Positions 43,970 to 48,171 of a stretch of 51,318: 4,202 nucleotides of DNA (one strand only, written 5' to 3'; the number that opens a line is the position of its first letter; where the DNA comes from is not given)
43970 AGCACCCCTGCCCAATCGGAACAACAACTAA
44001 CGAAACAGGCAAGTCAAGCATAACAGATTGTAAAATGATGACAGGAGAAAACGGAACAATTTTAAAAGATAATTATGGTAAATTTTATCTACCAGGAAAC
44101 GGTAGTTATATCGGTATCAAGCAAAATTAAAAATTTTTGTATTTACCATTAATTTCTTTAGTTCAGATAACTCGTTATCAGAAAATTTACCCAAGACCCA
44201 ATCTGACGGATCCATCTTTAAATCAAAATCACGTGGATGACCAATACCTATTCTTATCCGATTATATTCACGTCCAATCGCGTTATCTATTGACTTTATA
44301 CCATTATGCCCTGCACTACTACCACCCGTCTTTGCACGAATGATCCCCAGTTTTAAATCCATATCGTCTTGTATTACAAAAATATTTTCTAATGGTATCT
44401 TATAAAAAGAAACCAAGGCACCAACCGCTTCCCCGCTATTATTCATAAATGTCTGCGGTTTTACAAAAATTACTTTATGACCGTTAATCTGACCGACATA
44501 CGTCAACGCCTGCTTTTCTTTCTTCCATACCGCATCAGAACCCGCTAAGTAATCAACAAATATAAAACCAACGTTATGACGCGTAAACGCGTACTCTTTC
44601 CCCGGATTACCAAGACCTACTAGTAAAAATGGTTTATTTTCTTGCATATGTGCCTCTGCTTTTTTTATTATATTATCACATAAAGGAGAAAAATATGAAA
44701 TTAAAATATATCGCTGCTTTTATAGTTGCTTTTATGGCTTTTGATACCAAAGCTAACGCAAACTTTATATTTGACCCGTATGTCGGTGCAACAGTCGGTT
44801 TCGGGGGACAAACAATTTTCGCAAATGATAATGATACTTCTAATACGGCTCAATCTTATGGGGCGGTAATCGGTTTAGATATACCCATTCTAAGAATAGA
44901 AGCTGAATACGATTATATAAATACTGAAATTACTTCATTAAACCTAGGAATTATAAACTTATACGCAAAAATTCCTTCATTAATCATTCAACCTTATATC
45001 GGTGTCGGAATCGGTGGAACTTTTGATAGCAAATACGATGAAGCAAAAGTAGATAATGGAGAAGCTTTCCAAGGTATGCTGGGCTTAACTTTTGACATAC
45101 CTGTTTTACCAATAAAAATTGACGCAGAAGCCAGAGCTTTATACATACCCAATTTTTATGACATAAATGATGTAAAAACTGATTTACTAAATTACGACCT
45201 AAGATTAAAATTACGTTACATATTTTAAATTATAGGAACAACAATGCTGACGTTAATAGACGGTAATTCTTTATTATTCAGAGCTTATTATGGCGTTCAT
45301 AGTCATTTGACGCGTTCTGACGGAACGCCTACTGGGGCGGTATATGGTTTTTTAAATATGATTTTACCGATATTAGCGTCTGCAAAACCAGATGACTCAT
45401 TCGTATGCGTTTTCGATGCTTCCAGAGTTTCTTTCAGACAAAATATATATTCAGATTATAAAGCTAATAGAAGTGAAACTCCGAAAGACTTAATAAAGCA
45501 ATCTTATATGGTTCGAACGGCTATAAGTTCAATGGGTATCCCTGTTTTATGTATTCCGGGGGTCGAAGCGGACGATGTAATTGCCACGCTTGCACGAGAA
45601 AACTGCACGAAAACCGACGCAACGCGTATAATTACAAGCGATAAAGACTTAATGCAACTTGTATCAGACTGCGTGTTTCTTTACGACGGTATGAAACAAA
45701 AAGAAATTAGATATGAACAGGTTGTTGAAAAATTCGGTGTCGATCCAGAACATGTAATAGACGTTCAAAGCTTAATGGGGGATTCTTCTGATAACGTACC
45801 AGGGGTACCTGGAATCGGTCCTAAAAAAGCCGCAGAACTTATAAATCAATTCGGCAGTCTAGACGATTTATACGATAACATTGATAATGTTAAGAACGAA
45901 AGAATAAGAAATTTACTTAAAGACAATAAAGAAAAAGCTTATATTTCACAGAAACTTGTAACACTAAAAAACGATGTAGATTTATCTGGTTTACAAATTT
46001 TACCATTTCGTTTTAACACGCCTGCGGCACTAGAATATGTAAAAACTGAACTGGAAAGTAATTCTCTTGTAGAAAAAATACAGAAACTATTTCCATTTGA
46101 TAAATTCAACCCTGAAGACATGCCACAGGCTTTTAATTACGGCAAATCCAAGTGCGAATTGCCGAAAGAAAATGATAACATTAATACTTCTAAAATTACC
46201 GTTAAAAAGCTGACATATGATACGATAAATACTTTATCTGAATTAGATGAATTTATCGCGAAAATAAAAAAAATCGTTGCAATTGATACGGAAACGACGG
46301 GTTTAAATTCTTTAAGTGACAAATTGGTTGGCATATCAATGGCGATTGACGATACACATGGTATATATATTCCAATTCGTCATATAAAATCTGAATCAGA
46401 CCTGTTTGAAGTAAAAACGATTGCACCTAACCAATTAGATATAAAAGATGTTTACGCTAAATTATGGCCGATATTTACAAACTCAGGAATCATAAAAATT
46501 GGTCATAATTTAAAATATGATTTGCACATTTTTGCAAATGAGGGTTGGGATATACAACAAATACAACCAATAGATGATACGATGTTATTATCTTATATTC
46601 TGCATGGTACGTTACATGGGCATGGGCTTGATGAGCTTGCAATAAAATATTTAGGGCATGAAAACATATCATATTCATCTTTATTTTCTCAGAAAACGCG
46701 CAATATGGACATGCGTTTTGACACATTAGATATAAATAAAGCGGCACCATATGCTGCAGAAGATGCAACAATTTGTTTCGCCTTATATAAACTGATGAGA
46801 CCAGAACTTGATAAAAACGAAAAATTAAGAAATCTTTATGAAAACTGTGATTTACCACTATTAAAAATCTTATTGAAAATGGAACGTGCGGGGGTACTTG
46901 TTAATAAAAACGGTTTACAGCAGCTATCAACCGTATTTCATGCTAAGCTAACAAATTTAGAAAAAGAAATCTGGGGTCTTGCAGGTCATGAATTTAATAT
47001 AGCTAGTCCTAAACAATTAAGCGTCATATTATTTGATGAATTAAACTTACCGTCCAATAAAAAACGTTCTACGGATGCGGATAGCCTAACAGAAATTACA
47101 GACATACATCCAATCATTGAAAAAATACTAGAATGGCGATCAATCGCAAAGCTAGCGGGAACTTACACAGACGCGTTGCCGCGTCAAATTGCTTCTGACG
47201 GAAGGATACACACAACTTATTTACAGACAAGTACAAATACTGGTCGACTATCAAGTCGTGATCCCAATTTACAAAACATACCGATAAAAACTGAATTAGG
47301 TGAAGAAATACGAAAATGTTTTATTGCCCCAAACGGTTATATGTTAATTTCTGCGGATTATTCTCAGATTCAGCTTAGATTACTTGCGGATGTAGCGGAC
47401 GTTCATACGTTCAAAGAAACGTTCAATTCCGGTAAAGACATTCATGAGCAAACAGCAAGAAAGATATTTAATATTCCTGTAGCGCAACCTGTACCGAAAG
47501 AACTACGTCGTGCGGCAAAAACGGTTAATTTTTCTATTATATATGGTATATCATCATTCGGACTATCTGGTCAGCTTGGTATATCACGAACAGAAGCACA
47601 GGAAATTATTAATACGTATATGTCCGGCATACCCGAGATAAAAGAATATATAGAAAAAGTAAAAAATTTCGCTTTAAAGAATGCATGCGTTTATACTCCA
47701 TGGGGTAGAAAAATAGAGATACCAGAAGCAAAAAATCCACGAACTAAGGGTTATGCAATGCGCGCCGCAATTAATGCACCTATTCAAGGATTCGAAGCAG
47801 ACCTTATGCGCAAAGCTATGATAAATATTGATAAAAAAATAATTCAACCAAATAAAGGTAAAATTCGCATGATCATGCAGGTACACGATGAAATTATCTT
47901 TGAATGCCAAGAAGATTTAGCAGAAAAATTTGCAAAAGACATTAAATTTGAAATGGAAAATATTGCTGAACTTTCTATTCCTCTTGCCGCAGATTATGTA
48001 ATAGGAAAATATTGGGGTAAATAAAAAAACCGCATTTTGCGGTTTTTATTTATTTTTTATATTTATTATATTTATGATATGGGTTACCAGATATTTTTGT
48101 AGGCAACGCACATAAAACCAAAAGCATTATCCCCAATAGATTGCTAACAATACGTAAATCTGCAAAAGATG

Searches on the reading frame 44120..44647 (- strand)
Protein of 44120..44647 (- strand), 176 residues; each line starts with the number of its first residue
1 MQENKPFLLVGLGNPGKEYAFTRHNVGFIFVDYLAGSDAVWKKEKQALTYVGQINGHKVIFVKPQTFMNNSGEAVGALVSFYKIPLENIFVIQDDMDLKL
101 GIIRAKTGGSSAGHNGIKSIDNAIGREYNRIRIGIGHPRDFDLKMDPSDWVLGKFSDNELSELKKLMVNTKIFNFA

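Call 15: search_protein_families(library=pfam, proteins=[window:44120-44647:-], max_evalue=0.001)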
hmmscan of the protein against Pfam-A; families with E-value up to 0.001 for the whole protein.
window:44120-44647:- (176 aa): 1 family
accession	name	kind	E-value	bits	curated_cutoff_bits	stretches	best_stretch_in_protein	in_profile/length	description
PF01195.25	Pept_tRNA_hydro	-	6.1e-60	202.6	27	1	8-169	1-162/183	Peptidyl-tRNA hydrolase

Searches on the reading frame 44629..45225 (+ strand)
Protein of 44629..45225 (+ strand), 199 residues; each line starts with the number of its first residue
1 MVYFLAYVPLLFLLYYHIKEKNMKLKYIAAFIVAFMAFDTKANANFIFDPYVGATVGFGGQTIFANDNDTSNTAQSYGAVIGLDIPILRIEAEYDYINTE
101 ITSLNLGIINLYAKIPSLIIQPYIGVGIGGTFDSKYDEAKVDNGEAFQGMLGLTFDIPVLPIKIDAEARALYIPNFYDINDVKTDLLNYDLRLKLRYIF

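Call 15: search_protein_families(library=pfam, proteins=[window:44629-45225:+], max_evalue=0.001)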
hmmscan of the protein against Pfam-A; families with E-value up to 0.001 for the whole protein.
window:44629-45225:+ (199 aa): 1 family
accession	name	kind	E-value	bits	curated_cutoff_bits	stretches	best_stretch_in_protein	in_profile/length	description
PF13505.12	OMP_b-brl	-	2.6e-07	31.4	28.7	0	122-197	22-95/175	Outer membrane protein beta-barrel domain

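Call 78: search_protein_families(library=ncbifam, proteins=[window:44629-45225:+], max_evalue=0.001)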
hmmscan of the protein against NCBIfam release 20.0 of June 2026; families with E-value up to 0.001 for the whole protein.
window:44629-45225:+ (199 aa): 0 families

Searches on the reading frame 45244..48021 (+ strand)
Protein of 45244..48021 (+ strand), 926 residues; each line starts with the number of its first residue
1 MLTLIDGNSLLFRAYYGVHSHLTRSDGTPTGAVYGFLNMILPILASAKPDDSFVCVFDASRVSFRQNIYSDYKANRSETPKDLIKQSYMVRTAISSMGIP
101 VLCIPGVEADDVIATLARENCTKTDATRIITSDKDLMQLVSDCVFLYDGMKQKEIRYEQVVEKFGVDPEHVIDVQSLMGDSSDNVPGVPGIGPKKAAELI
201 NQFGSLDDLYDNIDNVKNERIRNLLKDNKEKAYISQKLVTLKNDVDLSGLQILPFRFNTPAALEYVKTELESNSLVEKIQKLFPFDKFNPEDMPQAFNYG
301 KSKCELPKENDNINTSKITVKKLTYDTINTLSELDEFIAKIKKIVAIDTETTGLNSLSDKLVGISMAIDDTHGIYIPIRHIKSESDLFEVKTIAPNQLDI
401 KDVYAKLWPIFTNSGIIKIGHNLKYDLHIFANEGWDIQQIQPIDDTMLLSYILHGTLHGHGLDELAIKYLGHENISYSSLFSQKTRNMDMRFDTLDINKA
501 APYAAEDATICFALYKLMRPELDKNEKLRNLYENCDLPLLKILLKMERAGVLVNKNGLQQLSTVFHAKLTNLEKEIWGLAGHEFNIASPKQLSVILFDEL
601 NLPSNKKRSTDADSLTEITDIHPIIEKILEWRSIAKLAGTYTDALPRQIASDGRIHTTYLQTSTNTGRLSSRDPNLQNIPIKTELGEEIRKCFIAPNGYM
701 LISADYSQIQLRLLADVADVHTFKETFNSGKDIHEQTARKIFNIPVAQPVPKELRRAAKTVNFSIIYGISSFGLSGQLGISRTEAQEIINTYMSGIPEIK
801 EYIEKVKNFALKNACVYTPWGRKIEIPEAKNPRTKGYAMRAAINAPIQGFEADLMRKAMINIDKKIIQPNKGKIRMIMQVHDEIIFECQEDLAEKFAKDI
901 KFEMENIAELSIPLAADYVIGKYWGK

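Call 15: search_protein_families(library=pfam, proteins=[window:45244-48021:+], max_evalue=0.001)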
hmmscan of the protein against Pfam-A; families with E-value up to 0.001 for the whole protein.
window:45244-48021:+ (926 aa): 4 families
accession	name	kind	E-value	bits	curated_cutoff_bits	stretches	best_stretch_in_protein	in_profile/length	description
PF00476.26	DNA_pol_A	-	2.1e-131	438.8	34.3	1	557-925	3-380/381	DNA polymerase family A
PF02739.22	5_3_exonuc_N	-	2.9e-54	183.6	34.3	1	2-165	2-164/164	5'-3' exonuclease, N-terminal resolvase-like domain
PF01367.25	5_3_exonuc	-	1.5e-32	112.4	40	1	166-248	1-83/97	5'-3' exonuclease, C-terminal SAM fold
PF01612.26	DNA_pol_A_exo1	-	4e-27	95.5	23.6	1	325-523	1-173/173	3'-5' exonuclease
